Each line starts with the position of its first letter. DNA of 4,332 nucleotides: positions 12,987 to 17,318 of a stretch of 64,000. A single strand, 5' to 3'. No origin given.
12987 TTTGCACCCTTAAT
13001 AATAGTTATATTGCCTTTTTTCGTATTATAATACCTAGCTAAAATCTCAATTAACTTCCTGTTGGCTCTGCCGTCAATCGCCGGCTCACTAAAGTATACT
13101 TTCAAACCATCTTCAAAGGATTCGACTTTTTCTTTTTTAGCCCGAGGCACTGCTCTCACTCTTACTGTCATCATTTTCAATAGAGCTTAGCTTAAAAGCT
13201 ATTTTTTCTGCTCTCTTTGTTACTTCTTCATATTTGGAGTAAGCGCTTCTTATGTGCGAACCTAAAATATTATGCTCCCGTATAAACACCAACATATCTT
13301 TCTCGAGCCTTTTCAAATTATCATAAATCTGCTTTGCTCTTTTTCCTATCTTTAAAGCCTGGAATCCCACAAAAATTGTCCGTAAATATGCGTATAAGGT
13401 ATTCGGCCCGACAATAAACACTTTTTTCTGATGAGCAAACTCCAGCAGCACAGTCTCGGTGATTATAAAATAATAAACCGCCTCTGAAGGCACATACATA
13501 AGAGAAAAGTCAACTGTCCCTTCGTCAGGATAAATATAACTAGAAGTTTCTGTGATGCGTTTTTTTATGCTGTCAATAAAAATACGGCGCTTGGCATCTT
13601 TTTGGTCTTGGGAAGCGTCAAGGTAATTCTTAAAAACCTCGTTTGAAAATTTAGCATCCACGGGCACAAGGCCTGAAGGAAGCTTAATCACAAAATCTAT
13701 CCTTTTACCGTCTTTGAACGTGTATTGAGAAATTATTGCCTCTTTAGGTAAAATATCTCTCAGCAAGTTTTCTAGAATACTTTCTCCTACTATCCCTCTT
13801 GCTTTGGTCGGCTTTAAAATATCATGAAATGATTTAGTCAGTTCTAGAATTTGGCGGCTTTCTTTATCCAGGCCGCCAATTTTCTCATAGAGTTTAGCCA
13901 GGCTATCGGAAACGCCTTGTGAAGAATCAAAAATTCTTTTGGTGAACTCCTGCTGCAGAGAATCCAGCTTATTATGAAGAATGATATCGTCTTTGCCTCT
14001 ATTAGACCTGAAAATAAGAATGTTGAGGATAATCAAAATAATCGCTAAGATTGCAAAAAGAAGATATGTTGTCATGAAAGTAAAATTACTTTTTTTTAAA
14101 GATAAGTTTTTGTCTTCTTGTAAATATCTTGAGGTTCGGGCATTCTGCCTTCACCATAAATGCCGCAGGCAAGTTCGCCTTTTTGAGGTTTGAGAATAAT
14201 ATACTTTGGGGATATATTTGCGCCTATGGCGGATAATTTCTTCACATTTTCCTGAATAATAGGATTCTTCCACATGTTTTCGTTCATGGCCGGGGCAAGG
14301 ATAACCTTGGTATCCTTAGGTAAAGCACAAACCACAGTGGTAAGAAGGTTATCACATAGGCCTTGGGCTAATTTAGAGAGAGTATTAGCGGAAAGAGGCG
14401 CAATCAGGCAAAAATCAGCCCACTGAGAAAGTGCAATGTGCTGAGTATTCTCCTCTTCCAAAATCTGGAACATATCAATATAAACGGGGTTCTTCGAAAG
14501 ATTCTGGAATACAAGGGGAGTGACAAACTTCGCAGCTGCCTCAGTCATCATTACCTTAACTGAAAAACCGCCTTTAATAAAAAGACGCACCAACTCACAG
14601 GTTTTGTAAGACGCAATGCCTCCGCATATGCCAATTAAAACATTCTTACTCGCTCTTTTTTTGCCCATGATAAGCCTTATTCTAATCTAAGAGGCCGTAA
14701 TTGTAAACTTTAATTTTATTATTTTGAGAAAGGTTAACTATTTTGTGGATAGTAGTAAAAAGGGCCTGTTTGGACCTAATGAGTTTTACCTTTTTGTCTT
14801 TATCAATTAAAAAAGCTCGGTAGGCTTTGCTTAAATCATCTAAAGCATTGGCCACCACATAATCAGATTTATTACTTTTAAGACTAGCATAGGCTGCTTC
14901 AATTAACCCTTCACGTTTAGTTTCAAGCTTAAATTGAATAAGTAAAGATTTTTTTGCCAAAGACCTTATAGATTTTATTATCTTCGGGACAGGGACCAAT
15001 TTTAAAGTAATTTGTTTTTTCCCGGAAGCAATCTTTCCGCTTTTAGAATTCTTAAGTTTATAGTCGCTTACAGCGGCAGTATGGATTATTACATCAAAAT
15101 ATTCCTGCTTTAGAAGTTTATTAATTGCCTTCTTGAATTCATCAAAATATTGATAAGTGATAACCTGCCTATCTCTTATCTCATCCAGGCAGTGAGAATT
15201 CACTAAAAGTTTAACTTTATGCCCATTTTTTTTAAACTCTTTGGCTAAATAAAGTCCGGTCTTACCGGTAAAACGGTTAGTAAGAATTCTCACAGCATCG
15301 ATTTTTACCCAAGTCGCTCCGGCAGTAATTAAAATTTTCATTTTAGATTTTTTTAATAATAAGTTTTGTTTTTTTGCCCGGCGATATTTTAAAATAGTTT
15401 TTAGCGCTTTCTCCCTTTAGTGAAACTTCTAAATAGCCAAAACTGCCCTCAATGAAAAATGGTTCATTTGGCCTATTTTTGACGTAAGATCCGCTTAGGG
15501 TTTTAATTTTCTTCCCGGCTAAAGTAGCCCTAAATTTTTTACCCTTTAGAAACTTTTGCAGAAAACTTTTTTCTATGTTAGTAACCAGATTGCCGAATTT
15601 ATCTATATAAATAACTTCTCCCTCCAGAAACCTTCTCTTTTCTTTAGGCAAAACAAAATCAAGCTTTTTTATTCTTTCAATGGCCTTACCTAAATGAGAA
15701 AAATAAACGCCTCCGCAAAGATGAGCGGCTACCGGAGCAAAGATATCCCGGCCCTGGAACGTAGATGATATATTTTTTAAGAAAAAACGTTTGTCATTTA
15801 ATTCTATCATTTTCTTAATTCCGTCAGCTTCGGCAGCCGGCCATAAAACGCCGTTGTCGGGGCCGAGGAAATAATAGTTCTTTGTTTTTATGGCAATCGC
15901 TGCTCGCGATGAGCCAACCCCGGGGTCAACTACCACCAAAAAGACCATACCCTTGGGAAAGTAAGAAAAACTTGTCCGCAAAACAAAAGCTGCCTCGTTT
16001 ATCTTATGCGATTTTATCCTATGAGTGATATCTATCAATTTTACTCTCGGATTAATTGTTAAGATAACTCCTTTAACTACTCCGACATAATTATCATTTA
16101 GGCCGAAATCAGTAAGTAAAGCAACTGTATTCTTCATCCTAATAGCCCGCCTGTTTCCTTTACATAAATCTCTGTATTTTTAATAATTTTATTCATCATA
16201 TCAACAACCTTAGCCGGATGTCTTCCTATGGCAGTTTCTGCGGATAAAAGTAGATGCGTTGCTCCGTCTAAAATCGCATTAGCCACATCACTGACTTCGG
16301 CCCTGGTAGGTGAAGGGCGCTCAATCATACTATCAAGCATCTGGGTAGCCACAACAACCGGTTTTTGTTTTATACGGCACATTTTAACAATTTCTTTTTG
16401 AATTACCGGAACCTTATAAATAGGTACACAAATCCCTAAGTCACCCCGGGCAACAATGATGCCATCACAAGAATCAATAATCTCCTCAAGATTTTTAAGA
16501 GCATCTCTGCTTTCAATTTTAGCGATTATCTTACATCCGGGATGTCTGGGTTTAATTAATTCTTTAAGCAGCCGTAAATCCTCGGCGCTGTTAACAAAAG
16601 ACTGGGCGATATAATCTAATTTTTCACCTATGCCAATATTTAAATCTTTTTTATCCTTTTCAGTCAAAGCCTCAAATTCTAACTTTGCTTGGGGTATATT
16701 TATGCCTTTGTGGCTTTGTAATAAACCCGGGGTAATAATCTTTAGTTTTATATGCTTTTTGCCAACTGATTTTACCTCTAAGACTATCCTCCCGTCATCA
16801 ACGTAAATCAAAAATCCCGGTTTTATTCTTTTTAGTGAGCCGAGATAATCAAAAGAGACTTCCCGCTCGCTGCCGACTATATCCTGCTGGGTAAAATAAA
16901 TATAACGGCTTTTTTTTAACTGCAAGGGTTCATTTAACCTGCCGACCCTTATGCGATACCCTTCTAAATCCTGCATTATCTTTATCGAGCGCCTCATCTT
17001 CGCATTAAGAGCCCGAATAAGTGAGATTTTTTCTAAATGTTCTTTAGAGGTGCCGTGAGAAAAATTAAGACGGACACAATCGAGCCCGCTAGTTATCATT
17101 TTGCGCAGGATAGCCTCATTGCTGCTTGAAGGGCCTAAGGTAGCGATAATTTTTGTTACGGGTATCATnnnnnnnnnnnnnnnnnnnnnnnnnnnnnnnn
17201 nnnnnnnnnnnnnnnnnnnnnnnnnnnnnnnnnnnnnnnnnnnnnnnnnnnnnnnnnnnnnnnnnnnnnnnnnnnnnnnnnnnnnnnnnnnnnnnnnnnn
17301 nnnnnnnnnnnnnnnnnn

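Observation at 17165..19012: APC-family permease fused to a PTS EIIA type-2 (EIIA-Ntr-like) domain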

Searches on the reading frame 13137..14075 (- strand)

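Call 60: search_protein_families(library=pfam, proteins=[window:13137-14075:-], max_evalue=0.00001)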
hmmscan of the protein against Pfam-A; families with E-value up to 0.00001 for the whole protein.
window:13137-14075:- (312 aa): 1 family
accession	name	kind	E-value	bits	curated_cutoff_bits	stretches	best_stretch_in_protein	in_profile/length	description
PF02646.22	RmuC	-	7.4e-53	180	26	1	35-305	8-287/291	RmuC family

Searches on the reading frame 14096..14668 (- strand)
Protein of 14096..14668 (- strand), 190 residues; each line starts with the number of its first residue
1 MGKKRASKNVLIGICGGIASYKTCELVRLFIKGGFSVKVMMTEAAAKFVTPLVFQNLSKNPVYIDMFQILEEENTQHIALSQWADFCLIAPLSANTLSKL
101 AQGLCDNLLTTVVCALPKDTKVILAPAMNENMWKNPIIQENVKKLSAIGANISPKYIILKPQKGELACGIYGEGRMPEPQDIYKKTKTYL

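Call 60: search_protein_families(library=pfam, proteins=[window:14096-14668:-], max_evalue=0.00001)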
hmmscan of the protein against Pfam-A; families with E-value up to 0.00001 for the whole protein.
window:14096-14668:- (190 aa): 1 family
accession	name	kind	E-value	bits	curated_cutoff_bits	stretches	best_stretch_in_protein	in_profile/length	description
PF02441.25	Flavoprotein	-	4.7e-34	117.8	22.7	1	8-186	1-158/162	Flavoprotein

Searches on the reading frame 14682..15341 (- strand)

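Call 23: search_protein_families(library=pfam, proteins=[window:14682-15341:-], max_evalue=0.001)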
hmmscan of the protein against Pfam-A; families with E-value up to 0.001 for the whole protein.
window:14682-15341:- (219 aa): 2 families
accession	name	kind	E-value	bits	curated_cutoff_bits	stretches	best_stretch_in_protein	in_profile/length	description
PF04127.22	DFP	-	2.9e-39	135.2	22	1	2-170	5-172/186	DNA/pantothenate metabolism flavoprotein C-terminal domain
PF01370.27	Epimerase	-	2.1e-05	24.5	20.9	1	25-116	7-99/240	NAD dependent epimerase/dehydratase family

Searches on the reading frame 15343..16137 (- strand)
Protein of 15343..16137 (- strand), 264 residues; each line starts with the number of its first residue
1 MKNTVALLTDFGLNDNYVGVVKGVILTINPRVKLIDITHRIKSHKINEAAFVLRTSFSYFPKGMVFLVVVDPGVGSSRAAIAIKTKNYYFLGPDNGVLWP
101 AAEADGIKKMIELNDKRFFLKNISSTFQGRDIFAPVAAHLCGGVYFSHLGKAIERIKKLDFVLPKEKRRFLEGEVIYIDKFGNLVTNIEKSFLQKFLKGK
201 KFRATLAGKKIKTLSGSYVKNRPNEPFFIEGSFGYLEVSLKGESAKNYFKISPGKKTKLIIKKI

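Call 23: search_protein_families(library=pfam, proteins=[window:15343-16137:-], max_evalue=0.001)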
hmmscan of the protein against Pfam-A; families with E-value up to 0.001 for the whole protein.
window:15343-16137:- (264 aa): 2 families
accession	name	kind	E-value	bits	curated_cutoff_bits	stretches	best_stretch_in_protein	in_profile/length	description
PF01887.21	SAM_HAT_N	-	1e-56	191.2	26.3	1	5-150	1-145/145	SAM hydroxide adenosyltransferase N-terminal domain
PF20257.3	SAM_HAT_C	-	2.8e-19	69.6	25.5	1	173-256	1-82/84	SAM hydroxide adenosyltransferase C-terminal domain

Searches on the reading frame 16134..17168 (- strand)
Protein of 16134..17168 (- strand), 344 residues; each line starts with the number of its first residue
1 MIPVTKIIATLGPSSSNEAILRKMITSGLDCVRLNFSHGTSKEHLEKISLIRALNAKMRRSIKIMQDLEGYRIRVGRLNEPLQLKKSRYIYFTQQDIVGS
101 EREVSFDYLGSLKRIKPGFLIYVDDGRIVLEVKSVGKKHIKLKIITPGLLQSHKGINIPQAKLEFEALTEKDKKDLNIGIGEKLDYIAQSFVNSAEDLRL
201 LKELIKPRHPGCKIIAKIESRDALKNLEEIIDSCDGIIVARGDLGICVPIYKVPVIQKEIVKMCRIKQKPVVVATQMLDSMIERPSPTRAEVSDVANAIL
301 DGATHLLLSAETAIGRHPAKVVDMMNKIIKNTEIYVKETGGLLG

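Call 23: search_protein_families(library=pfam, proteins=[window:16134-17168:-], max_evalue=0.001)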
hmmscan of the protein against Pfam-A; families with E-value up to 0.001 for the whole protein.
window:16134-17168:- (344 aa): 2 families
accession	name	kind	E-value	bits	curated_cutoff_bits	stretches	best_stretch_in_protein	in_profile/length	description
PF00224.27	PK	-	7.4e-102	341.2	30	1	5-322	4-328/328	Pyruvate kinase, barrel domain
PF03328.21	HpcH_HpaI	-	0.00033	20.4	25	0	189-239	90-146/221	HpcH/HpaI aldolase/citrate lyase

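Call 64: search_protein_families(library=ncbifam, proteins=[window:16134-17168:-], max_evalue=0.00001)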
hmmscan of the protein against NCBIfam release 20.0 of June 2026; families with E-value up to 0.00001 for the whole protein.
window:16134-17168:- (344 aa): 7 families
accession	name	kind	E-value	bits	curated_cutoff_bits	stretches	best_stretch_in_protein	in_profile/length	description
NF004491.0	PRK05826.1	subfamily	3e-124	415.1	432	1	4-336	6-341/477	pyruvate kinase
TIGR01064.1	pyruv_kin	equivalog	4.4e-124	414.6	306.4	1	5-337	3-339/476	pyruvate kinase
NF004886.0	PRK06247.1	subfamily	6.3e-111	371.4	623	1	5-334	7-334/476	pyruvate kinase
NF004978.0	PRK06354.1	subfamily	9.5e-110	367.8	462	1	5-334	10-343/590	pyruvate kinase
NF006664.0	PRK09206.1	equivalog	1.4e-90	304.1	686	1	4-337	3-340/470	pyruvate kinase PykF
NF005234.0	PRK06739.1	equivalog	2.2e-83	280.1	564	1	8-334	6-330/352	pyruvate kinase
NF011314.0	PRK14725.1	equivalog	2.4e-52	178.1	642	2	112-299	370-566/614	pyruvate kinase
